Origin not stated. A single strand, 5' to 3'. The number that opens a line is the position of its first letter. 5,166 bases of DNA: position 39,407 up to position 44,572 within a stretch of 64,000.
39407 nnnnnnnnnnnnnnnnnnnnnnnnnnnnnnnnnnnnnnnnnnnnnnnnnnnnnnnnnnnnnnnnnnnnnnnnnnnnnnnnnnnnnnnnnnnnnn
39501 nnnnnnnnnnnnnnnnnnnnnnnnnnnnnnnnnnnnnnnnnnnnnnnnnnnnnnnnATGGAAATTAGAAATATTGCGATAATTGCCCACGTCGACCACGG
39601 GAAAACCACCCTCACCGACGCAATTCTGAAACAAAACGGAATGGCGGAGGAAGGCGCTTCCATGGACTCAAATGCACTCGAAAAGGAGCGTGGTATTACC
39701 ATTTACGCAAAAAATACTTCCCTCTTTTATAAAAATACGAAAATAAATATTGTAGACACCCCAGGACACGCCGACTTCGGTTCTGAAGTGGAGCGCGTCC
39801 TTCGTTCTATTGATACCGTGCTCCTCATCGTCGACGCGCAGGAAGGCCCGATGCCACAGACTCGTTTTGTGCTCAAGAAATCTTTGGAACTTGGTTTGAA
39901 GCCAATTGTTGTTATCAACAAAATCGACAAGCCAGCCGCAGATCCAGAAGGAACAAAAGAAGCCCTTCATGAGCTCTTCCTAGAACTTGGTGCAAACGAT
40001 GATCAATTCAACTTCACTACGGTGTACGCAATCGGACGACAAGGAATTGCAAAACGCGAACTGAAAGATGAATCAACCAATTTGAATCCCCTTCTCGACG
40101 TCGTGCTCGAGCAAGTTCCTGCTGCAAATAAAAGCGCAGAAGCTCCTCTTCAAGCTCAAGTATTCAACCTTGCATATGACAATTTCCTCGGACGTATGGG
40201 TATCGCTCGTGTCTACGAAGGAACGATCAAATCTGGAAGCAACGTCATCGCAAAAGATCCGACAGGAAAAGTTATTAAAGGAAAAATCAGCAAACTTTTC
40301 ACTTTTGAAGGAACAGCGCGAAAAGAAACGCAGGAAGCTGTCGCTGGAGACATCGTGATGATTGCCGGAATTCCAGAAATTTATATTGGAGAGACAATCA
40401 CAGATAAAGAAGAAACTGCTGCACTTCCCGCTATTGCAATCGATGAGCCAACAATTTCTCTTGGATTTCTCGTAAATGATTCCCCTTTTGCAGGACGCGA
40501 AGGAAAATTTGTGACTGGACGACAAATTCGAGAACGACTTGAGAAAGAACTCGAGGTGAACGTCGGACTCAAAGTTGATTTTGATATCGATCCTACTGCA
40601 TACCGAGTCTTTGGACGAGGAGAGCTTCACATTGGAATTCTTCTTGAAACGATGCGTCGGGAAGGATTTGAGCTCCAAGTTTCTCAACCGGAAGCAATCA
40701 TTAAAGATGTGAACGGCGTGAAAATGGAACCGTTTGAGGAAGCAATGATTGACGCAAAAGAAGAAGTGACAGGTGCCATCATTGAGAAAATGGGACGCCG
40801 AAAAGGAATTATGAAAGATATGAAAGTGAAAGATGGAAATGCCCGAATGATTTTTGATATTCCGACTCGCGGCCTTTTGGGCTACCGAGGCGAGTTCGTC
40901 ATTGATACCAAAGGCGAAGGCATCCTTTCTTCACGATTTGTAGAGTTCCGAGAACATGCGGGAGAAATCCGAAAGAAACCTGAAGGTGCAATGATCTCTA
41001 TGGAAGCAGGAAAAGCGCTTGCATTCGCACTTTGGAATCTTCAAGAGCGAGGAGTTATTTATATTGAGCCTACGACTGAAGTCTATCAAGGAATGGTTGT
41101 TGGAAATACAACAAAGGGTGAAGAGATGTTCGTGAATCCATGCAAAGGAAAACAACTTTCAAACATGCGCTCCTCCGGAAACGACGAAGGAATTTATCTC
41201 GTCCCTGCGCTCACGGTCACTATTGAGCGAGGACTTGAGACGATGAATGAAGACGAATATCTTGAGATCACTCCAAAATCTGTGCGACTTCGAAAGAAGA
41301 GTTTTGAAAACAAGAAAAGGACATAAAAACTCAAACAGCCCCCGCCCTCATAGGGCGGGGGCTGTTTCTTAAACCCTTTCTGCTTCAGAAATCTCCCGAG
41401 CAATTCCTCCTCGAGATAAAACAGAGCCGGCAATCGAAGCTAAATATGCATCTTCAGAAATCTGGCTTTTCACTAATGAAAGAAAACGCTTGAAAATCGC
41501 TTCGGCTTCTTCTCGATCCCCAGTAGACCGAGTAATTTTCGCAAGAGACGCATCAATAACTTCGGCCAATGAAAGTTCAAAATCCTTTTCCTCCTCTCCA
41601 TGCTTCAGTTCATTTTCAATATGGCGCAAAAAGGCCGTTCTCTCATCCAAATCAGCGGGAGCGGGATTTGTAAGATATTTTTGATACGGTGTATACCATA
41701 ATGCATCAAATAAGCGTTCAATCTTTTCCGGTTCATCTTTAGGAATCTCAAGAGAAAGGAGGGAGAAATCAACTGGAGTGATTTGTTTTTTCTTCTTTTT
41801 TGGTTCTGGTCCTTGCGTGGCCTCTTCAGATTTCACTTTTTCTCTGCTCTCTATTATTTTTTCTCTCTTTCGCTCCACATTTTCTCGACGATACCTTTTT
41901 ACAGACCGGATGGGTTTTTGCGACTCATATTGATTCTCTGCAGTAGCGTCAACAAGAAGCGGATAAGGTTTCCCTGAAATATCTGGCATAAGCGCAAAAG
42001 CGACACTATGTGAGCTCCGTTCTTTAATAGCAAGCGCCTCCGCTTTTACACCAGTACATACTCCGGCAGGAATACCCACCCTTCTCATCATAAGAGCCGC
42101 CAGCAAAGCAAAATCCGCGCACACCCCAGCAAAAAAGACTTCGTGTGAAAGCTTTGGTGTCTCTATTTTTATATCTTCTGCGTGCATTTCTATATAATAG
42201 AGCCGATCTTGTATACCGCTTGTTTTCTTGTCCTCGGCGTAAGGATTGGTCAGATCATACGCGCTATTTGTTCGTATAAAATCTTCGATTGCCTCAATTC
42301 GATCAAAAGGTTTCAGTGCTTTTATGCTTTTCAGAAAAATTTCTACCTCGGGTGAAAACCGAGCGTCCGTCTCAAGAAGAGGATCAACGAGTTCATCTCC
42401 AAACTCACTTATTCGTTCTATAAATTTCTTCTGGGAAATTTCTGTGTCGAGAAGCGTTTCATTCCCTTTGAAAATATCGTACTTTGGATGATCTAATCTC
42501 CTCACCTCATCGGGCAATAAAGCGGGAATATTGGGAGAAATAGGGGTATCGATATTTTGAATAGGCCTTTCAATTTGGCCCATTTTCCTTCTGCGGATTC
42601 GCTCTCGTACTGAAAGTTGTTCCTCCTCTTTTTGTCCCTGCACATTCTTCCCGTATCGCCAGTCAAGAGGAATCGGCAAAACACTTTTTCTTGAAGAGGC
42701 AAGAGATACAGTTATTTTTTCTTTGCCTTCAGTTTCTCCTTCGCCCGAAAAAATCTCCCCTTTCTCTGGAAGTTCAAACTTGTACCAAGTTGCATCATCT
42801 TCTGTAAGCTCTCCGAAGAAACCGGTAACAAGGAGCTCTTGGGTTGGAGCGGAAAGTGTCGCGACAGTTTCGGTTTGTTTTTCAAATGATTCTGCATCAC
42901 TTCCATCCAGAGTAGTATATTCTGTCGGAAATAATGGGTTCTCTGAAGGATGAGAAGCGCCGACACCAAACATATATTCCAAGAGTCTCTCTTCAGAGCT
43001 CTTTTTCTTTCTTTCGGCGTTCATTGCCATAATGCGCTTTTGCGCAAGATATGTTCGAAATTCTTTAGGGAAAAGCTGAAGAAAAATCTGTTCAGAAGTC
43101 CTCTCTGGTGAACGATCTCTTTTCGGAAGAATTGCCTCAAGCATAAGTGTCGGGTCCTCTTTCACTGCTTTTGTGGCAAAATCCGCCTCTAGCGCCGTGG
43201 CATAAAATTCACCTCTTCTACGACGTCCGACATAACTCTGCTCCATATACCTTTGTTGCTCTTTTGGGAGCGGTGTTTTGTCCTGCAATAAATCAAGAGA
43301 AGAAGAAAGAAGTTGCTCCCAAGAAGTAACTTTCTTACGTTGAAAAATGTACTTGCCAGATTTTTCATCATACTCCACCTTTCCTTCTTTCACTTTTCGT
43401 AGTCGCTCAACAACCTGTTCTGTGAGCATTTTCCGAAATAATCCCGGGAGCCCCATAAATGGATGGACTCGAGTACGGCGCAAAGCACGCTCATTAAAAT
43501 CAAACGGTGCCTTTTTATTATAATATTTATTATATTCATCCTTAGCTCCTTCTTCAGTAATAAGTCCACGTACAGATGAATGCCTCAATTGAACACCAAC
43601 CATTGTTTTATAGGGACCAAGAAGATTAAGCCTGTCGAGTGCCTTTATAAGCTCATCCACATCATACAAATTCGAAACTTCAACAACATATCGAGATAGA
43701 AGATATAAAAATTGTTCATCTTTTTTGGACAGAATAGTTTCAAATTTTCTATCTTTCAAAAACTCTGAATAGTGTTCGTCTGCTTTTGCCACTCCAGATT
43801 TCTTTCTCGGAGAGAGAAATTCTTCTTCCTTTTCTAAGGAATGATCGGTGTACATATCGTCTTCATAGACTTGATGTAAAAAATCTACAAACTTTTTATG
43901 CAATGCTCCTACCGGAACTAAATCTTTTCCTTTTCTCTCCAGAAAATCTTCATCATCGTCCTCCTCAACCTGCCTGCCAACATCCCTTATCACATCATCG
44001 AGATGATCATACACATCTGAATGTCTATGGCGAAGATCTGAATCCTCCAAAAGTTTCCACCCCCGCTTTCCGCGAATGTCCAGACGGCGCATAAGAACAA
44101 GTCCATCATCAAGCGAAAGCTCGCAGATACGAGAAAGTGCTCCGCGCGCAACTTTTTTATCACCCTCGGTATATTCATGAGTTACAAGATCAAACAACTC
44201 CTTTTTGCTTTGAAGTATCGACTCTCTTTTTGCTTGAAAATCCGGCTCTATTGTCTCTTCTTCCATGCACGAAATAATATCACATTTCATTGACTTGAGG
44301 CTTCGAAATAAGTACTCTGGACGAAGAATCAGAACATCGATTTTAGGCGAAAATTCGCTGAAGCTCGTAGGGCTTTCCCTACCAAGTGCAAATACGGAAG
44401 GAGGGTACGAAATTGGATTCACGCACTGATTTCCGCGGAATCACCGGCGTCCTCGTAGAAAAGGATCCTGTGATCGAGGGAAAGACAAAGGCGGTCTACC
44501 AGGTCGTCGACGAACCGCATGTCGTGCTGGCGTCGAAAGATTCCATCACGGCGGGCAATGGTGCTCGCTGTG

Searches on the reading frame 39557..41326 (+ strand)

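Call 7: search_protein_families(library=pfam, proteins=[window:39557-41326:+], max_evalue=0.001)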
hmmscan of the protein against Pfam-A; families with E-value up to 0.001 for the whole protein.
window:39557-41326:+ (589 aa): 8 families
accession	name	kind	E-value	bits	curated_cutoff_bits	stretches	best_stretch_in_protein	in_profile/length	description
PF00009.33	GTP_EFTU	-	7.2e-53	179.4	26.5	1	2-188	2-187/188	Elongation factor Tu GTP binding domain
PF21018.2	BipA_C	-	7.3e-39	132.4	23.8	1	476-583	1-108/110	TypA/BipA C-terminal domain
PF00679.30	EFG_C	-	4.8e-17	62.2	27.9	1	389-473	2-87/89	Elongation factor G C-terminus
PF22042.2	EF-G_D2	-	2.2e-11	44.1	27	1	198-283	2-83/84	Elongation factor G domain 2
PF03144.31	GTP_EFTU_D2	-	5.3e-11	43.2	30.3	1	212-282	1-73/73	Elongation factor Tu domain 2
PF01926.29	MMR_HSR1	-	3.5e-07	30.8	21.9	1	6-122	2-113/113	50S ribosome-binding GTPase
PF02421.24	FeoB_N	-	0.00047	20.1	27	0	45-126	31-118/156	Ferrous iron transport protein B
PF00735.24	Septin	-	0.00075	19.3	26.2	0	6-74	7-75/280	Septin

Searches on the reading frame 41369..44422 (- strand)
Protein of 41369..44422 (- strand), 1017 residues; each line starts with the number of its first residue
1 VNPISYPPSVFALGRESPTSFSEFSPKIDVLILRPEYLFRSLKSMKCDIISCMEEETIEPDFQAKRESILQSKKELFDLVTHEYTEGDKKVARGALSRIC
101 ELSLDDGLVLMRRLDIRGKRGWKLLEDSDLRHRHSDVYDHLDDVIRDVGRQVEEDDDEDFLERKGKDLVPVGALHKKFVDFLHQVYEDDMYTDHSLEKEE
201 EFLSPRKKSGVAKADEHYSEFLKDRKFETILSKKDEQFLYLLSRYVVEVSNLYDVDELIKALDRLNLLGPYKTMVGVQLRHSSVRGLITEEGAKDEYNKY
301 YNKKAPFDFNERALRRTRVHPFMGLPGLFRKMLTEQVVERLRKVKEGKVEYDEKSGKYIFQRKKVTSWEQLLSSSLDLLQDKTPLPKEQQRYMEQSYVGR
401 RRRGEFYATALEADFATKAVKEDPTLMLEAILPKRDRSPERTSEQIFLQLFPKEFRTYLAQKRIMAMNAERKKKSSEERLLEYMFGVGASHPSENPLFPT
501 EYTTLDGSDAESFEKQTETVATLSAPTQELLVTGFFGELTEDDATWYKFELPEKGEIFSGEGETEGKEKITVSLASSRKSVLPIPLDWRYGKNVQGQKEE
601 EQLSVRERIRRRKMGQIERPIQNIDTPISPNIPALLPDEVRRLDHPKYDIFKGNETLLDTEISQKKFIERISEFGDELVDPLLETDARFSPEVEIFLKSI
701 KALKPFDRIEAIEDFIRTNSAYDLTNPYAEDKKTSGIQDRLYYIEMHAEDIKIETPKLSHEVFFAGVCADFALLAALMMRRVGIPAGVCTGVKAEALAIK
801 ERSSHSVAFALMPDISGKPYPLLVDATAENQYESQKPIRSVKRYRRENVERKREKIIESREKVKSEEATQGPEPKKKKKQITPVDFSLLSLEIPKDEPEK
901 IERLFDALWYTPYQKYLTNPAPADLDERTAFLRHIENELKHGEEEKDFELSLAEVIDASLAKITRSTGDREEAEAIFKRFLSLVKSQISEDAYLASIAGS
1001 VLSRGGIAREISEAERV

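Call 7: search_protein_families(library=pfam, proteins=[window:41369-44422:-], max_evalue=0.001)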
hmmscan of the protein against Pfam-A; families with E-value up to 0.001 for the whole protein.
window:41369-44422:- (1017 aa): 1 family
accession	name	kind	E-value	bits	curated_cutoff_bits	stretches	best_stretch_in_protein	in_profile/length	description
PF01841.26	Transglut_core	-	8.7e-09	36.1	23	1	701-811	10-97/108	Transglutaminase-like superfamily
